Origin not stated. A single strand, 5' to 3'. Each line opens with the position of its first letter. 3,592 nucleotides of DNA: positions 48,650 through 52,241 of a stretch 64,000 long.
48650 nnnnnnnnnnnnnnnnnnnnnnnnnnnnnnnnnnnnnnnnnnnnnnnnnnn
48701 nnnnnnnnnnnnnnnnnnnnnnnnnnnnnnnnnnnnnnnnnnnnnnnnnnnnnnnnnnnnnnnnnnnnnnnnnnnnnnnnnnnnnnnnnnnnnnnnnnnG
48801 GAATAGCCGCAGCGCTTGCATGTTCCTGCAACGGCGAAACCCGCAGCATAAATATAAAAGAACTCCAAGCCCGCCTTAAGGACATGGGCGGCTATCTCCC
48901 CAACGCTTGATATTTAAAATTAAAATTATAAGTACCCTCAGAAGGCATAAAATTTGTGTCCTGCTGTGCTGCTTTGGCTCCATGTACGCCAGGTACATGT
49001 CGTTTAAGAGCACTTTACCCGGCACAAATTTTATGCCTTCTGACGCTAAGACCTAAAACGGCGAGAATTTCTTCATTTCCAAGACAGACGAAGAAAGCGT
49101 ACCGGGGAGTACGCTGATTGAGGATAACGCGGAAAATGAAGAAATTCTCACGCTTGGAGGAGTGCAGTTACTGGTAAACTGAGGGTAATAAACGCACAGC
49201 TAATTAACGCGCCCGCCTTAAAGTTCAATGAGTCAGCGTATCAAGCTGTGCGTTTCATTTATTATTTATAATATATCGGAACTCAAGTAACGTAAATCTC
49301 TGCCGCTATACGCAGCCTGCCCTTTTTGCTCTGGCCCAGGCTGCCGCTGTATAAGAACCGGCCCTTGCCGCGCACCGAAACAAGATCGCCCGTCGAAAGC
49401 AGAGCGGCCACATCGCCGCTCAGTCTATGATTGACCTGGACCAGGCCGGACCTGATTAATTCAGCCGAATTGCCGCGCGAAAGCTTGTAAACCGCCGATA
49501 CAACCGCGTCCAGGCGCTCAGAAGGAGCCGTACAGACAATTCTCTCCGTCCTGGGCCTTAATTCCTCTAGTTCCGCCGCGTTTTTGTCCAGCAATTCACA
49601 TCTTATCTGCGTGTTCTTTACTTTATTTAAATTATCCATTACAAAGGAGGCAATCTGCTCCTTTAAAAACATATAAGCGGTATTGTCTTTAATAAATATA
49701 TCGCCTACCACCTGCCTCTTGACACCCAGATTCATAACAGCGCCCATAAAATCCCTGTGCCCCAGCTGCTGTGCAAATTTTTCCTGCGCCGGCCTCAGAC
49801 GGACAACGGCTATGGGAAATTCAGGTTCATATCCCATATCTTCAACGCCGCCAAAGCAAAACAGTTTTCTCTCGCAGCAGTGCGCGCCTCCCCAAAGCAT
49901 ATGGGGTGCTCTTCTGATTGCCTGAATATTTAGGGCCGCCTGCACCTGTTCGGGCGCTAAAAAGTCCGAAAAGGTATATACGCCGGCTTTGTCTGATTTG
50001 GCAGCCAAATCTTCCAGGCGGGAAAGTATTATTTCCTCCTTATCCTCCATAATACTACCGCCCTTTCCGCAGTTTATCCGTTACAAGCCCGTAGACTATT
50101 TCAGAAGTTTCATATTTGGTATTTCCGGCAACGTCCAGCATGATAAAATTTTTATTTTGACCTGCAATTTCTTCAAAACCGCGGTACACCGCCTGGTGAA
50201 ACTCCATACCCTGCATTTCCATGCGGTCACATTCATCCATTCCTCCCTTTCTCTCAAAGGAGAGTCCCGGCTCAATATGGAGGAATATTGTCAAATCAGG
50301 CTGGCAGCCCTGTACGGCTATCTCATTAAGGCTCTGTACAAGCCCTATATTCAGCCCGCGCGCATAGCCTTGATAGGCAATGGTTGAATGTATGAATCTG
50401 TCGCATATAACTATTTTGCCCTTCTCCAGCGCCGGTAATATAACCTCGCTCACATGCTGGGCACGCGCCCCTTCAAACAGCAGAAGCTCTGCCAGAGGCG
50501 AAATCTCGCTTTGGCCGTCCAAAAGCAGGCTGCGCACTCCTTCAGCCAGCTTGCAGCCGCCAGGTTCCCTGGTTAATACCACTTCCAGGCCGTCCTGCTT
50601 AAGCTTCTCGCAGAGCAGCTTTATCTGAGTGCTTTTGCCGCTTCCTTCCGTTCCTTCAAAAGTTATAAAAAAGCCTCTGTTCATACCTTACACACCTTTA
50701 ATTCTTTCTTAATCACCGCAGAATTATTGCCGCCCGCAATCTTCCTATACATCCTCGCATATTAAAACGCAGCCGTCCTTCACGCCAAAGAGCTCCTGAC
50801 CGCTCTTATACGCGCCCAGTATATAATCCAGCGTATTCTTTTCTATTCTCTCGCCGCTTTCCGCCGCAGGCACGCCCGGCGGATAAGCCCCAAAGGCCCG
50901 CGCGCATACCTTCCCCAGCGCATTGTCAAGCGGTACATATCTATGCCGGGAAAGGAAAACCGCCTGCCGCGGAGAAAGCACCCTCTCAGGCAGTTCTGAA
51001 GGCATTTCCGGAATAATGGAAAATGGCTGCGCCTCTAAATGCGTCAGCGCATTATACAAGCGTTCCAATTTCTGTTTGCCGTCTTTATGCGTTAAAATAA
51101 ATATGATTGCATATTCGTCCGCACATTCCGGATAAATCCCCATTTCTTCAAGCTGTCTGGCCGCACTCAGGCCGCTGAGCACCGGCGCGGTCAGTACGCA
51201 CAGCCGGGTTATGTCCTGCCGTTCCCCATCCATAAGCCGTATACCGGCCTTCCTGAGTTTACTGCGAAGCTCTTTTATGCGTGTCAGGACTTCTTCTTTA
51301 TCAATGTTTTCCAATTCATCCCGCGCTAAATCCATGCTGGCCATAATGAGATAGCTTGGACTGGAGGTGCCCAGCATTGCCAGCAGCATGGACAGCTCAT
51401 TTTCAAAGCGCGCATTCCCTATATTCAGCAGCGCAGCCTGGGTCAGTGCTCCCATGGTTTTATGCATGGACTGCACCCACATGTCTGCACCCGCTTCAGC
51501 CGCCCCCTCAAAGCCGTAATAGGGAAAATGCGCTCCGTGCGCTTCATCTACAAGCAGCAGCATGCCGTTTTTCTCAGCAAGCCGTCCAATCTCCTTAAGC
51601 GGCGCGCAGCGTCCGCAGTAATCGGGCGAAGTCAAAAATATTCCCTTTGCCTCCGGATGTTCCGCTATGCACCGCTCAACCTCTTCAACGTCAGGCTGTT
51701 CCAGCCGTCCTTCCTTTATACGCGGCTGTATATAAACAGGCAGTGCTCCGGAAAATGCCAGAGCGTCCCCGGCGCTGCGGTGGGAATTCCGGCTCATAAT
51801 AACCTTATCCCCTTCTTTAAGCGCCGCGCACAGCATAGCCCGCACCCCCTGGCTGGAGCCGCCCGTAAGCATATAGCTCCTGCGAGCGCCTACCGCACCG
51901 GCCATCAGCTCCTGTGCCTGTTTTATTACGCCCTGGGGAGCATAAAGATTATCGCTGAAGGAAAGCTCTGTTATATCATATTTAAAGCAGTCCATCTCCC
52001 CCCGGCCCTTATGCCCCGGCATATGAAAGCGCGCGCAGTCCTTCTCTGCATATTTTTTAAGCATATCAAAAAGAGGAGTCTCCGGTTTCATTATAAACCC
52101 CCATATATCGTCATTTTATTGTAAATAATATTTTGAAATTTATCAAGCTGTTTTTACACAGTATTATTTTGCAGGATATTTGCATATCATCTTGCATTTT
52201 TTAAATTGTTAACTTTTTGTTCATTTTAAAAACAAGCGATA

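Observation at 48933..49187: Family F, copy 1: a 255-bp multi-stem element downstream of the FAD oxidoreductase gene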

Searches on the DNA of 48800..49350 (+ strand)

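Call 6: search_rna_families(source=window, start=48800, end=49350, threshold=evalue, max_evalue=10, show_alignments=3)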
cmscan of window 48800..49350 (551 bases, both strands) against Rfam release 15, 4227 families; matches with E-value up to 10: 7.
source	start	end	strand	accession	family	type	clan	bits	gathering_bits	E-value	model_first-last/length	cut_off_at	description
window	48841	48936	-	RF03653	mir-971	Gene; miRNA;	-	19.2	53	0.35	1-77/77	no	mir-971 microRNA precursor family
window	49068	49142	-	RF04163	mir-8364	Gene; miRNA;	-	18.8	67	1.1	1-61/61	no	mir-8364 microRNA precursor family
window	49070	49144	+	RF04163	mir-8364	Gene; miRNA;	-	18.4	67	1.5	1-61/61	no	mir-8364 microRNA precursor family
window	48942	49038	+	RF03489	mir-4796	Gene; miRNA;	-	18.1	90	0.7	1-93/93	no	mir-4796 microRNA precursor family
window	48943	49039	-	RF03489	mir-4796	Gene; miRNA;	-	15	90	5.2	1-93/93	no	mir-4796 microRNA precursor family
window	49213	49306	-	RF00317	snoZ163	Gene; snRNA; snoRNA; CD-box;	-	13.4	39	8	1-90/90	no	Small nucleolar RNA Z163/Z177 family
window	49132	49184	+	RF01149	sR10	Gene; snRNA; snoRNA; CD-box;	-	10.3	45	5.9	1-54/54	no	Small nucleolar RNA sR10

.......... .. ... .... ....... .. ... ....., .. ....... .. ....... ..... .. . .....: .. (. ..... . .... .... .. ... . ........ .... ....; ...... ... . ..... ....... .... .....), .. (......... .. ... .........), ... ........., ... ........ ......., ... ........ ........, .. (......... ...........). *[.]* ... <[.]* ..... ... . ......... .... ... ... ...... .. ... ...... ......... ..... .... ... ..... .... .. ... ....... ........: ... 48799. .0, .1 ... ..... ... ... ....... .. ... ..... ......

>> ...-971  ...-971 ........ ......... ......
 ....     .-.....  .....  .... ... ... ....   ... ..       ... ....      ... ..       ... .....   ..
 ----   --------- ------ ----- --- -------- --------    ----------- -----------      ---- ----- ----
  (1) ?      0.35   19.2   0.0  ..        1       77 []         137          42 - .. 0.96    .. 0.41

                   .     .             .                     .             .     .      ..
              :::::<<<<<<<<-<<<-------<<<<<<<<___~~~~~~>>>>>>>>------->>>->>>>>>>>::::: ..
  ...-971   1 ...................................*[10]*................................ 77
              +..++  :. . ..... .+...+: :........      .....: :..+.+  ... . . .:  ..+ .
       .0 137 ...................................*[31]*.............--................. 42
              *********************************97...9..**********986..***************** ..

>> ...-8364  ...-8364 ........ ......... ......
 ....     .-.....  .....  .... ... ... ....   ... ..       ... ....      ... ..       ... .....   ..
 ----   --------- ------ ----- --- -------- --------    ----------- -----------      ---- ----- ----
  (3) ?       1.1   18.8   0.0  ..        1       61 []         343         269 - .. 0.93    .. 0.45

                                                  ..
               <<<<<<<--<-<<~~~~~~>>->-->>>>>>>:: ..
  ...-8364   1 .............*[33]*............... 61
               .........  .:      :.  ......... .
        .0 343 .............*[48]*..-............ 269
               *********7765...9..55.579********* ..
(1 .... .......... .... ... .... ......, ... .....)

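Call 24: search_dna_similar(query=window:48911-49282:+, collection=phages, mode=distant, max_evalue=1)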
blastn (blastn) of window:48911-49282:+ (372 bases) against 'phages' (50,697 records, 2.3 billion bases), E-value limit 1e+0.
No match.

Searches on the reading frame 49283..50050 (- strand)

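Call 14: search_protein_families(library=pfam, proteins=[window:49283-50050:-])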
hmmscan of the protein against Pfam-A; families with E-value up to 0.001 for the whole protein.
window:49283-50050:- (255 aa): 3 families
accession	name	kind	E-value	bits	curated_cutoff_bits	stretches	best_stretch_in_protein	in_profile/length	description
PF17774.7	YlmH_RBD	-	9e-16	58.4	23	1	77-154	5-80/84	Putative RNA-binding domain in YlmH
PF03880.21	DbpA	-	3.1e-05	24.4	25.6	1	96-152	12-71/72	DbpA RNA binding domain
PF01479.30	S4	-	4.1e-05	23.7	22.8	1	178-224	1-48/48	S4 domain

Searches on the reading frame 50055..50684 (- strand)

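Call 14: search_protein_families(library=pfam, proteins=[window:50055-50684:-])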
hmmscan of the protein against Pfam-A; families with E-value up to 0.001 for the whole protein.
window:50055-50684:- (209 aa): 2 families
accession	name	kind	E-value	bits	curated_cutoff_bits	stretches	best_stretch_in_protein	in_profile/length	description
PF02223.23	Thymidylate_kin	-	2.3e-48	164.8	27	1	9-190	1-179/185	Thymidylate kinase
PF13521.12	AAA_28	-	1.6e-05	25.7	27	1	7-108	2-93/164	AAA domain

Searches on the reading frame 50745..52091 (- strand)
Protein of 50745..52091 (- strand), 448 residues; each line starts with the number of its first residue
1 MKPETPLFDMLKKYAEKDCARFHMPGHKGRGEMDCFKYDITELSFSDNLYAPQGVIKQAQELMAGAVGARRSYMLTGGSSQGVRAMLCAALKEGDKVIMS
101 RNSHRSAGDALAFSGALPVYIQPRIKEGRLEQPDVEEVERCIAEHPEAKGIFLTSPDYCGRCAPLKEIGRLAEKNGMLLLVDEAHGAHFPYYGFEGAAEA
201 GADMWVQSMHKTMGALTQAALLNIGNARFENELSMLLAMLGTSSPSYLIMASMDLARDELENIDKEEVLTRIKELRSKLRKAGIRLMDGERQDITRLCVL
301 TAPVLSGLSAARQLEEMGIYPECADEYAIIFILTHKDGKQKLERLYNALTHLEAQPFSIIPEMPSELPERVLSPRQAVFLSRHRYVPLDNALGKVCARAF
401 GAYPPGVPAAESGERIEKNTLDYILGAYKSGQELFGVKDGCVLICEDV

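Call 14: search_protein_families(library=pfam, proteins=[window:50745-52091:-])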
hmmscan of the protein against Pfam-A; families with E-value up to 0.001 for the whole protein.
window:50745-52091:- (448 aa): 5 families
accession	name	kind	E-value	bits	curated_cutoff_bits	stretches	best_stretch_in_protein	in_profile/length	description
PF01276.26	OKR_DC_1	-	1.8e-54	185.6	27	1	5-290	1-321/417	Orn/Lys/Arg decarboxylase, major domain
PF00155.27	Aminotran_1_2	-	2.1e-13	50.7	19.7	1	47-289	35-300/361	Aminotransferase class I and II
PF01041.23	DegT_DnrJ_EryC1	-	7.2e-09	35.8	19.8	1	71-193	41-156/360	DegT/DnrJ/EryC1/StrS aminotransferase family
PF03711.20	OKR_DC_1_C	-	1.4e-08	35.6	24.2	1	355-435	32-118/132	Orn/Lys/Arg decarboxylase, C-terminal domain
PF00266.25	Aminotran_5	-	1.5e-06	27.9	21.5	1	58-215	47-205/371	Aminotransferase class-V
